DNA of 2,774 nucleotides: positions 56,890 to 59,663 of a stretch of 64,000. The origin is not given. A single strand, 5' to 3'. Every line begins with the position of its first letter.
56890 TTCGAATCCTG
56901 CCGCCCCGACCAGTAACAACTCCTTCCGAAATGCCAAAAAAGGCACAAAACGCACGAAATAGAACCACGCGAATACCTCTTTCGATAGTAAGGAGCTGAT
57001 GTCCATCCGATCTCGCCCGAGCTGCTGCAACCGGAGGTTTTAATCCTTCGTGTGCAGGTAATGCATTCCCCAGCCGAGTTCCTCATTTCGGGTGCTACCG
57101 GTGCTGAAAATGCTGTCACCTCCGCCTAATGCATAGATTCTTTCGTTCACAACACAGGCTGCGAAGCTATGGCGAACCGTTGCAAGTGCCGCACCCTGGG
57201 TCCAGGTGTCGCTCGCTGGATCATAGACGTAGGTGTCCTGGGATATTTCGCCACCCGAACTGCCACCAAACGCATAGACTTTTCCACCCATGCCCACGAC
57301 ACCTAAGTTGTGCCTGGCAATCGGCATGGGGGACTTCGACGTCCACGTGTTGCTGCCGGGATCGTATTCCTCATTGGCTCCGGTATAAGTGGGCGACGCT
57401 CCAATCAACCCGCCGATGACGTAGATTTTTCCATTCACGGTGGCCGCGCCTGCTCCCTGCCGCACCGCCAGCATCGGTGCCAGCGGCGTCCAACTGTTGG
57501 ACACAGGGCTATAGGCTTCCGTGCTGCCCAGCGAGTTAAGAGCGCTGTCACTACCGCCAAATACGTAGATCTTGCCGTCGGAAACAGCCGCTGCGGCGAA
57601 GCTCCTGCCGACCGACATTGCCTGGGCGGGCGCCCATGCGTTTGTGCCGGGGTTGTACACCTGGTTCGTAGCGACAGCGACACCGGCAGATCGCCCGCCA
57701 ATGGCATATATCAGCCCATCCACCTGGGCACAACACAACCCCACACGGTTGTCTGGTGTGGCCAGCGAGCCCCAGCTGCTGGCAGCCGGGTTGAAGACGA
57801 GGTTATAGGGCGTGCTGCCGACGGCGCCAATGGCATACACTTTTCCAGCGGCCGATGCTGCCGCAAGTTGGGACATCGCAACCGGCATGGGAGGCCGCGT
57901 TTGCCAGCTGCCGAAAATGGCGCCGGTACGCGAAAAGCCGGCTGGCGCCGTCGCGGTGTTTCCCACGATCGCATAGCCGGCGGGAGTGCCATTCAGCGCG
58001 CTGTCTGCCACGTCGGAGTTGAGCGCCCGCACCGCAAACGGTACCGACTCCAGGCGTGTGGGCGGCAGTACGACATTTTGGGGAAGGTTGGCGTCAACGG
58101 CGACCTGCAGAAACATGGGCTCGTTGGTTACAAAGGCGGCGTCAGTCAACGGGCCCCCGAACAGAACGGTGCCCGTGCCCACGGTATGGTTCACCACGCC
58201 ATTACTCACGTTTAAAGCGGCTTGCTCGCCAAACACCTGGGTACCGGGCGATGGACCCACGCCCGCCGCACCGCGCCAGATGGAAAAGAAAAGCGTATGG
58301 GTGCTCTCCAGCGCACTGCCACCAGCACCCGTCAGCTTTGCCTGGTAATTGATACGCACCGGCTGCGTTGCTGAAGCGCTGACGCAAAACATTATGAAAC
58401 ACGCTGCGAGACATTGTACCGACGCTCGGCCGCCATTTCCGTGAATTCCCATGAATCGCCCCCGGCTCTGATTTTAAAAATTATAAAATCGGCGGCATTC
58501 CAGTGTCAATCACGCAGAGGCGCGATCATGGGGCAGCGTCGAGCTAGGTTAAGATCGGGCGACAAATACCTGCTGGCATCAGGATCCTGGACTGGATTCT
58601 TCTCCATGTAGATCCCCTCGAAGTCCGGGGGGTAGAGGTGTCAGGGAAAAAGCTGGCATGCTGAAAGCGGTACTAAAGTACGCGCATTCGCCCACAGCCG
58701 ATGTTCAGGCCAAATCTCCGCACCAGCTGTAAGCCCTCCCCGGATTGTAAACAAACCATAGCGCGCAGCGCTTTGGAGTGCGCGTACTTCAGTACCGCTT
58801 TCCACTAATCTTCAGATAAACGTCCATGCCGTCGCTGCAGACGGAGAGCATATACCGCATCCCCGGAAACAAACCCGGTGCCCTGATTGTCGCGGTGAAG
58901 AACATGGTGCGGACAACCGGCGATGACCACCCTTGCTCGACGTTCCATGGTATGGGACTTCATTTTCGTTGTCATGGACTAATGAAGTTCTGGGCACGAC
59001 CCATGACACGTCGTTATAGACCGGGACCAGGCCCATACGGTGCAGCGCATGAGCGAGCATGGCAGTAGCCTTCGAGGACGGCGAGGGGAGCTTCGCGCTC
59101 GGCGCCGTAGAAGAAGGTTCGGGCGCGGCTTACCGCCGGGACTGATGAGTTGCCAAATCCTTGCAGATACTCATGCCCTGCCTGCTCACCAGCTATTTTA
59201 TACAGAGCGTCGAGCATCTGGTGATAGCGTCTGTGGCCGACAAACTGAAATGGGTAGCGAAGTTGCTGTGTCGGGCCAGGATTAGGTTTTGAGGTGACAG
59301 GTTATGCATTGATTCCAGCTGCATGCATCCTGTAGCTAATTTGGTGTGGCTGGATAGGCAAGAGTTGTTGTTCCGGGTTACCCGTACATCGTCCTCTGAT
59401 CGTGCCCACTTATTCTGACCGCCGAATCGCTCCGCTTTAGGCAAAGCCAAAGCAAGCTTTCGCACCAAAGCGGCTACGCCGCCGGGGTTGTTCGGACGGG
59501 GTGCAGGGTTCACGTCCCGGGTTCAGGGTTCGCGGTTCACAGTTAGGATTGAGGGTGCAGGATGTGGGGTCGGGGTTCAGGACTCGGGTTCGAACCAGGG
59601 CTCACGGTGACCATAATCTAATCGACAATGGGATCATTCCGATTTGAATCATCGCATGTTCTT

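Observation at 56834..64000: Region downstream of tRNA-Pro has island-like character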

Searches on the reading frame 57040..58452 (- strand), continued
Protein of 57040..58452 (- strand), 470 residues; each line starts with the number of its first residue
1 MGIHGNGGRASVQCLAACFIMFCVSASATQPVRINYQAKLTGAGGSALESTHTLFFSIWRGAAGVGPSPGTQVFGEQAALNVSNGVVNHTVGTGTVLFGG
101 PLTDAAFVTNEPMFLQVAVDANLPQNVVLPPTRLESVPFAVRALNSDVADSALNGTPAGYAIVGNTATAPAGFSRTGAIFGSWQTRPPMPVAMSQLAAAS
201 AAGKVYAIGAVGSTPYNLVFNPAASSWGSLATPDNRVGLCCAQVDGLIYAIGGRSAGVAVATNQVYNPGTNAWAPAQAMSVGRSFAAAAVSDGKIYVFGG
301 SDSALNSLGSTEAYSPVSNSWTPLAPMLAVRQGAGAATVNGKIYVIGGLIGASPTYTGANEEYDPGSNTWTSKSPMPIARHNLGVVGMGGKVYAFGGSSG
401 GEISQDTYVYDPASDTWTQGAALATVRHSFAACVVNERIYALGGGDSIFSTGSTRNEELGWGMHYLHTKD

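Call 79: search_solved_structures(query=window:57040-58452:-, max_evalue=0.00001)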
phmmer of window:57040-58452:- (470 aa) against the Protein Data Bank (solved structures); distinct sequences matched with E-value up to 0.00001: 102 (the best 60 are shown).
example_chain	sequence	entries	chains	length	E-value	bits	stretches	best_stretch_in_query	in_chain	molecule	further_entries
7q58_A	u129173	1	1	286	9.2e-80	272.1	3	236-400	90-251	SAKe6BR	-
8pjv_A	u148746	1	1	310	2.3e-70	241.1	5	292-401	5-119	SAKe6DR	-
8pjs_A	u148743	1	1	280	1.1e-67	232.3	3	244-398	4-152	SAKeCEref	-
9tsn_A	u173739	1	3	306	1.3e-62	215.6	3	264-437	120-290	Kelch protein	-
8pjw_A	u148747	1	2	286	1.3e-59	205.7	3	264-385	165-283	SAKe6FE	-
8pjx_A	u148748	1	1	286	6.5e-59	203.3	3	292-446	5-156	SAKe6FR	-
8pjt_A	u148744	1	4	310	2.2e-57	198.3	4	292-401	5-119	SAKe6DEref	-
7onc_A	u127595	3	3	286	2.4e-56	194.9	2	243-446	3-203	SAKe6BE | S6BE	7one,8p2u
7op4_A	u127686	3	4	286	2.5e-55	191.5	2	243-446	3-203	SAKe6BE-3HH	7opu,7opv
7on6_A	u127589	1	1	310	8.9e-54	186.4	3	291-401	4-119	SAKe6AE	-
8pjy_A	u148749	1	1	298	1.1e-51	179.5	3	244-352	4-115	SAKe6EEref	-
7ona_A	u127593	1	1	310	1.4e-51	179.2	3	292-401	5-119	SAKe6AC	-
8pjr_A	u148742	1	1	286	4e-51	177.7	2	292-446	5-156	SAKe6AC-LB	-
6gy5_A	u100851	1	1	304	4.7e-51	177.4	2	247-447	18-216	Kelch-like protein 20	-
5yq4_A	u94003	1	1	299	4.8e-51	177.4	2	247-447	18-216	Kelch-like protein 20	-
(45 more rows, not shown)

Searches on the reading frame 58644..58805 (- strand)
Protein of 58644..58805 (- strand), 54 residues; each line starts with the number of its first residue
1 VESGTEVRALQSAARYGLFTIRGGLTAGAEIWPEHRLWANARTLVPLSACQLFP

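Call 19: search_protein_families(library=pfam, proteins=[window:58644-58805:-], max_evalue=10)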
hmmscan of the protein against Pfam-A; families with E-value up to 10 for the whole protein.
seq(54 aa): 0 families

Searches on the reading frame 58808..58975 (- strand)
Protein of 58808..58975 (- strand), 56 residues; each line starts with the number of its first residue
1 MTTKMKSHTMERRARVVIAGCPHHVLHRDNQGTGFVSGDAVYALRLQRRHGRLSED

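Call 19: search_protein_families(library=pfam, proteins=[window:58808-58975:-], max_evalue=10)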
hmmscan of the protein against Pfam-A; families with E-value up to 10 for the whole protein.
seq(56 aa): 1 family
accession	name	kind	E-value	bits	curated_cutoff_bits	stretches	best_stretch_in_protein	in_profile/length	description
PF23252.1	KH_PARP14_5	-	0.076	13.6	23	1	6-35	36-65/70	PARP14, fifth type I KH domain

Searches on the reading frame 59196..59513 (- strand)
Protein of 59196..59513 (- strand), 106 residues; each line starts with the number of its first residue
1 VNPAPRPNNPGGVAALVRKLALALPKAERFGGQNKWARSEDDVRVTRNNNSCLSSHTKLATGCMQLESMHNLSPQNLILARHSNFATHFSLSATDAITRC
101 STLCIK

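Call 19: search_protein_families(library=pfam, proteins=[window:59196-59513:-], max_evalue=10)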
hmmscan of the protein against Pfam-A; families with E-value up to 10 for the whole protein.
seq(106 aa): 0 families
